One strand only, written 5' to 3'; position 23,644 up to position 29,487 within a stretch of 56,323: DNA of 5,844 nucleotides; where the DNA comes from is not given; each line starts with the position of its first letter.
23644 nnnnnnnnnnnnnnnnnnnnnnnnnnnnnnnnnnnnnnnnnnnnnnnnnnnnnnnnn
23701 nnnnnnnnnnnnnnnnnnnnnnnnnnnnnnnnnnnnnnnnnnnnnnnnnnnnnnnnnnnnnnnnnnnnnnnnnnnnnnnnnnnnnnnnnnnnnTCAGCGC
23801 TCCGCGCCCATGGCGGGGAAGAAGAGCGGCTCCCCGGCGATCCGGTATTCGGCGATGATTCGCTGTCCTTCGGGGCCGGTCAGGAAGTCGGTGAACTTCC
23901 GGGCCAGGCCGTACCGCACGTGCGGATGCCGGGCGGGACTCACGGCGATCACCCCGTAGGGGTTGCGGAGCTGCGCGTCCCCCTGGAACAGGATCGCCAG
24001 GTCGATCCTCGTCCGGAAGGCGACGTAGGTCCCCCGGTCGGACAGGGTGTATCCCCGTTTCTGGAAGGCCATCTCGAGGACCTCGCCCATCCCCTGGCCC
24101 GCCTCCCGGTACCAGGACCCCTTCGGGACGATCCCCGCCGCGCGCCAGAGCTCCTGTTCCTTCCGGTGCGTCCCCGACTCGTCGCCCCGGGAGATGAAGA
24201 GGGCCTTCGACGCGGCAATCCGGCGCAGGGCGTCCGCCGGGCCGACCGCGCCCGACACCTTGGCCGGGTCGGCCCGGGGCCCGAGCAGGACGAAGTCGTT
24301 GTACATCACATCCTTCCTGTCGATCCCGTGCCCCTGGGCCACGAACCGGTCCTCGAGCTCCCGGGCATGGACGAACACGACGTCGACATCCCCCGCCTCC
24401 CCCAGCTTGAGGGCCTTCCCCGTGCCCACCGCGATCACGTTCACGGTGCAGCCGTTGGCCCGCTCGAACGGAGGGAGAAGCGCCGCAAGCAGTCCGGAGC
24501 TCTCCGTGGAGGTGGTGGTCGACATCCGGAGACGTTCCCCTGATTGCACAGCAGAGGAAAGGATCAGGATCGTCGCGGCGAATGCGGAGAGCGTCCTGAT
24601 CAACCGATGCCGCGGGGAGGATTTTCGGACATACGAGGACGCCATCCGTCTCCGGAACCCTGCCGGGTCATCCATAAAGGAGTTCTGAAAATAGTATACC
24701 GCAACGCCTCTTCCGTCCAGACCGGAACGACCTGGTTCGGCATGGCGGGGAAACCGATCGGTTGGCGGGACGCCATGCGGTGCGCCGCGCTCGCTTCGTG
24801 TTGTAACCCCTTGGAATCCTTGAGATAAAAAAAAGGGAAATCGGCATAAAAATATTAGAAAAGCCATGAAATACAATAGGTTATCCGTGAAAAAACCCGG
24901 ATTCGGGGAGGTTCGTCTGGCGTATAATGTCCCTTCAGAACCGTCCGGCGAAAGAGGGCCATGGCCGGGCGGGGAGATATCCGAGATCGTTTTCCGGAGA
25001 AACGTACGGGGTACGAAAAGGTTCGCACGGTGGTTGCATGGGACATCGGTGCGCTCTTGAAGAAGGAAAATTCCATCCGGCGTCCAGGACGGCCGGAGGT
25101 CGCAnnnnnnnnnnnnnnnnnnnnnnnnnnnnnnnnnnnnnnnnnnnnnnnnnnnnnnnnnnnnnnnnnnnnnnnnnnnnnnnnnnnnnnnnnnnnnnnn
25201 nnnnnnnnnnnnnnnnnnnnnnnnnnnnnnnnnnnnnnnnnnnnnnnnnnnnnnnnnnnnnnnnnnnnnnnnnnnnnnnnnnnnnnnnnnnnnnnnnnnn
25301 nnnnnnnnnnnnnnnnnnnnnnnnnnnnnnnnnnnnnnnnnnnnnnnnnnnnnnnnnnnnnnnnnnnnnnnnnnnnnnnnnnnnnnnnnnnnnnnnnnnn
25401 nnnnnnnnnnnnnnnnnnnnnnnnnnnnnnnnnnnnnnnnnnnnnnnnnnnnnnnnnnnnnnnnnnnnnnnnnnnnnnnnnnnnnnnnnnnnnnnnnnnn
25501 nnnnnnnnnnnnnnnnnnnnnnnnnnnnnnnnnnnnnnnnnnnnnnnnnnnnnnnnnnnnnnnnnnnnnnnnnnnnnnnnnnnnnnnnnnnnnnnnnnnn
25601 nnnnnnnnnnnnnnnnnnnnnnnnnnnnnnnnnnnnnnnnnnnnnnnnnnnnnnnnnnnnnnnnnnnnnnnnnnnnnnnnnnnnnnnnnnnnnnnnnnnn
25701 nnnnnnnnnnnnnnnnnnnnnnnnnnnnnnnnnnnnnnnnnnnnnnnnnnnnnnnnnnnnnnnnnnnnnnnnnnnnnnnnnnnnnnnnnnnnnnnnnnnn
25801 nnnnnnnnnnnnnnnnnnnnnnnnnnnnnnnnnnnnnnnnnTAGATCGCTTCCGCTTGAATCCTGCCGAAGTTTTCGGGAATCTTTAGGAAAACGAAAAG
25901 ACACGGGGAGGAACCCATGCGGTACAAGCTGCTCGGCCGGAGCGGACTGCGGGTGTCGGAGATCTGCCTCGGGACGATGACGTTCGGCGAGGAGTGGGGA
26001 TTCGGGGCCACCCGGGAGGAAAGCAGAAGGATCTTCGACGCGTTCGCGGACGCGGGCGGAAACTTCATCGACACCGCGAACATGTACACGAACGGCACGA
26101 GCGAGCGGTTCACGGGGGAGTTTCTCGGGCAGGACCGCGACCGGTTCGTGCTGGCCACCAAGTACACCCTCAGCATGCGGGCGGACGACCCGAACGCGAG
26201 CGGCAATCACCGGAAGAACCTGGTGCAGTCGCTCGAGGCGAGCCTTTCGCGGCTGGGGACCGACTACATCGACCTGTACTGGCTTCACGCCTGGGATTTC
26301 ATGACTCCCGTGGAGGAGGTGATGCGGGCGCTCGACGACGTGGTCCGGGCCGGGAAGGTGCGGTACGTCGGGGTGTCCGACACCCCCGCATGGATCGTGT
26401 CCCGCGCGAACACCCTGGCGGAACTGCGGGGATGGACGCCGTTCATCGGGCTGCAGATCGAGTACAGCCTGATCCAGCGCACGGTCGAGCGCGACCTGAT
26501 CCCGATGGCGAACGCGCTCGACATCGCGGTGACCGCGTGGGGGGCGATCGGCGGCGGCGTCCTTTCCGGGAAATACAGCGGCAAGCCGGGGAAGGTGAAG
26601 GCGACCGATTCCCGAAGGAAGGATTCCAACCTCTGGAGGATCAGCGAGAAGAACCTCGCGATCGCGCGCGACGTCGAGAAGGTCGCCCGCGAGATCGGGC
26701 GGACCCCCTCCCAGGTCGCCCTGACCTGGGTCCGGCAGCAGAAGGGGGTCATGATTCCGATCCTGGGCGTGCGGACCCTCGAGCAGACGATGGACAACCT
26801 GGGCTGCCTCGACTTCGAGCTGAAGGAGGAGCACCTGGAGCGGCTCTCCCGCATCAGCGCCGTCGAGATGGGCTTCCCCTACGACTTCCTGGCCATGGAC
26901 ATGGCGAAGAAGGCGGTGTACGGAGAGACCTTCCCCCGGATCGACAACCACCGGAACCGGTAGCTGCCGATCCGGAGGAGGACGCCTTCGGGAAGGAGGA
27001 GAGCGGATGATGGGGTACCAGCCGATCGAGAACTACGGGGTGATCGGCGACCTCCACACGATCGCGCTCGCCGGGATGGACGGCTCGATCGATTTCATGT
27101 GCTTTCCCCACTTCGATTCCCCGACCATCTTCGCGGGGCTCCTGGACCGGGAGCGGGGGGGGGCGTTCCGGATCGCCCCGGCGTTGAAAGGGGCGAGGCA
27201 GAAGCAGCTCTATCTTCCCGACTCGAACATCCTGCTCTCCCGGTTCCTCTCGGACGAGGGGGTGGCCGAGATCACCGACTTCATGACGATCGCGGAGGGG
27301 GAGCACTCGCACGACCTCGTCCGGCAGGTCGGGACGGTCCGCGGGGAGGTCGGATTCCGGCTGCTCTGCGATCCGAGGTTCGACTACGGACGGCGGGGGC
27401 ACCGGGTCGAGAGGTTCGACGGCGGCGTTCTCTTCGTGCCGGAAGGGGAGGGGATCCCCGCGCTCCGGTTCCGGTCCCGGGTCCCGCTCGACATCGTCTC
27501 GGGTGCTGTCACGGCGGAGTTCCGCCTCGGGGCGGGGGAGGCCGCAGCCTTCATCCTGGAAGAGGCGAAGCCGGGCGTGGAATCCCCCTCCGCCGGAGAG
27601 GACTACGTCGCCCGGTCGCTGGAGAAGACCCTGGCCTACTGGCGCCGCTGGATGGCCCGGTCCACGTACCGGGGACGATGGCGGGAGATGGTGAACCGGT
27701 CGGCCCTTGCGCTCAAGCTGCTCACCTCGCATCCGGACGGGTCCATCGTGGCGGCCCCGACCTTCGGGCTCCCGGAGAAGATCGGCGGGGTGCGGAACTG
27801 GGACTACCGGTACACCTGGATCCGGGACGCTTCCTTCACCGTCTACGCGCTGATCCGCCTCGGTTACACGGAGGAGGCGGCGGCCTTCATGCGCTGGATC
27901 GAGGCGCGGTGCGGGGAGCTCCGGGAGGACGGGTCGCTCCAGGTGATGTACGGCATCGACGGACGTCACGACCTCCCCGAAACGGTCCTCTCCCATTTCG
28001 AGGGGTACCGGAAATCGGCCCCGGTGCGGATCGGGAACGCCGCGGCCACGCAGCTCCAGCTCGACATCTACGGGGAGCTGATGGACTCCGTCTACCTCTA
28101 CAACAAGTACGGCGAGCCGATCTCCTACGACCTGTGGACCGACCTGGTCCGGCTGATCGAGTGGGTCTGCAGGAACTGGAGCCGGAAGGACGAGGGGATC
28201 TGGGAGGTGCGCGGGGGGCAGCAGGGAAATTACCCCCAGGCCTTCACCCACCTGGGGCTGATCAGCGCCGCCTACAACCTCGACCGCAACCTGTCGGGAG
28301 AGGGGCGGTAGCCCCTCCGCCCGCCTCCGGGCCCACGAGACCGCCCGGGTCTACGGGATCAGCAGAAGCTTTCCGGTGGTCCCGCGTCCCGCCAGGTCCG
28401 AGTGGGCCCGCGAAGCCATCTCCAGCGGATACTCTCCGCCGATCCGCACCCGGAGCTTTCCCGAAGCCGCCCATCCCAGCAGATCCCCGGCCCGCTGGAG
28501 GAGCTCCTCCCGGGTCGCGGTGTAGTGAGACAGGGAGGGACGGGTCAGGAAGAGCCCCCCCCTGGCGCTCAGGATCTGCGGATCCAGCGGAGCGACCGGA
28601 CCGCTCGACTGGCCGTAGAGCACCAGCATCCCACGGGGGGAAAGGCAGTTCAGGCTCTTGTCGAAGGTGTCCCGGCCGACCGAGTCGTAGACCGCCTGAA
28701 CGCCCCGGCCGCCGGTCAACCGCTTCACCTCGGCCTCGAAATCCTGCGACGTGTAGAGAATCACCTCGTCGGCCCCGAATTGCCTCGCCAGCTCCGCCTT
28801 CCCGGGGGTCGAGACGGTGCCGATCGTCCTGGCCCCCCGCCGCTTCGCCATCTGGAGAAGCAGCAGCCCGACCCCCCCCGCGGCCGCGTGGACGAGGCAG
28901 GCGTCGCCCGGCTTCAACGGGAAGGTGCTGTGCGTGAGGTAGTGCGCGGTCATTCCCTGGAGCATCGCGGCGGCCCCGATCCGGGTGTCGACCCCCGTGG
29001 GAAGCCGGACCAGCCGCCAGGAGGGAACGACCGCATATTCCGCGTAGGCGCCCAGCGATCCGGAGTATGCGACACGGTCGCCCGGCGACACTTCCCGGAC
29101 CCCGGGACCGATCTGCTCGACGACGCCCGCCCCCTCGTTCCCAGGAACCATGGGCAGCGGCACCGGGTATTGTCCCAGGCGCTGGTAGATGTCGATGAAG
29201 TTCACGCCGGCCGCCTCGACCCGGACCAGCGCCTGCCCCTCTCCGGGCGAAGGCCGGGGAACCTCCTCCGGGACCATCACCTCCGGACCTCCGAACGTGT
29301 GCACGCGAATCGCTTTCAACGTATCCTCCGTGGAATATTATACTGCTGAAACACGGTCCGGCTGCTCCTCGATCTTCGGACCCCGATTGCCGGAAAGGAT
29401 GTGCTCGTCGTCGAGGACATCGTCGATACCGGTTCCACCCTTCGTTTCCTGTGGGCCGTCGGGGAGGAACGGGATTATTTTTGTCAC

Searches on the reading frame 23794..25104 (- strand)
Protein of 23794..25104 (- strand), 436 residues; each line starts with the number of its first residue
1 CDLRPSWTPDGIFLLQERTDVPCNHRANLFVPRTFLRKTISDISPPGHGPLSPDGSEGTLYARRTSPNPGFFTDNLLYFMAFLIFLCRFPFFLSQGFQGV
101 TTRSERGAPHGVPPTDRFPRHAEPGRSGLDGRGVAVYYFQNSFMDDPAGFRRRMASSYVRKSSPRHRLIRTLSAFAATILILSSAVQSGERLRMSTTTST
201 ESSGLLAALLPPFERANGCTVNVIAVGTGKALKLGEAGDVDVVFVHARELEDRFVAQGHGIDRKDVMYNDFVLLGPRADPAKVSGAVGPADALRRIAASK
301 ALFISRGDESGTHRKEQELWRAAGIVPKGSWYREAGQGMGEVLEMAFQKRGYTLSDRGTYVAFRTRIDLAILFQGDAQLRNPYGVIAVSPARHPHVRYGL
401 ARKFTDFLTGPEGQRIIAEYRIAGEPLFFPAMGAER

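Call 36: search_protein_families(library=pfam, proteins=[window:23794-25104:-], max_evalue=0.00001)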
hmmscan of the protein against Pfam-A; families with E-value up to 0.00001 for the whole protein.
window:23794-25104:- (436 aa): 2 families
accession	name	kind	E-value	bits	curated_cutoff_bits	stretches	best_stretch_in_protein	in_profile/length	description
PF12849.12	PBP_like_2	-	3.1e-42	145.6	27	1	194-412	13-267/267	PBP superfamily domain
PF13531.11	SBP_bac_11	-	6.4e-14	52.7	25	1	204-420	11-224/227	Bacterial extracellular solute-binding protein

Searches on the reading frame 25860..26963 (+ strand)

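Call 36: search_protein_families(library=pfam, proteins=[window:25860-26963:+], max_evalue=0.00001)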
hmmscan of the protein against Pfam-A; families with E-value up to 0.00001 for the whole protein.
window:25860-26963:+ (367 aa): 1 family
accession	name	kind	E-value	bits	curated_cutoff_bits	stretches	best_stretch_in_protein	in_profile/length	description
PF00248.27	Aldo_ket_red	-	4.9e-78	262.6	24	1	34-332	1-289/291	Aldo/keto reductase family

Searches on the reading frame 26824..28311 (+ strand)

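Call 36: search_protein_families(library=pfam, proteins=[window:26824-28311:+], max_evalue=0.00001)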
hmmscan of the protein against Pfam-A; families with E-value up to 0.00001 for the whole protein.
window:26824-28311:+ (495 aa): 2 families
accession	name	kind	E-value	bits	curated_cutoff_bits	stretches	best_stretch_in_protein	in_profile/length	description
PF00723.27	Glyco_hydro_15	-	2.6e-42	145.7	22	1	287-488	4-198/427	Glycosyl hydrolases family 15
PF19291.4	TREH_N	-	1.3e-16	60.9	23.1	1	66-204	13-144/211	Trehalase-like, N-terminal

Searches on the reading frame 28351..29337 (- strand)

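Call 37: search_protein_families(library=pfam, proteins=[window:28351-29337:-], max_evalue=0.00001)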
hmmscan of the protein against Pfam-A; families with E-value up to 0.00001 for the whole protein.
window:28351-29337:- (328 aa): 3 families
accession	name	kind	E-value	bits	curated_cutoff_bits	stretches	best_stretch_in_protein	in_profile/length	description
PF00107.32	ADH_zinc_N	-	2.9e-27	95.6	31.8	1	155-252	1-98/129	Zinc-binding dehydrogenase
PF13602.12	ADH_zinc_N_2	-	7e-22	79.2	27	1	187-326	1-134/134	Zinc-binding dehydrogenase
PF08240.17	ADH_N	-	9.5e-20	71.2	23.5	1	32-113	1-103/104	Alcohol dehydrogenase GroES-like domain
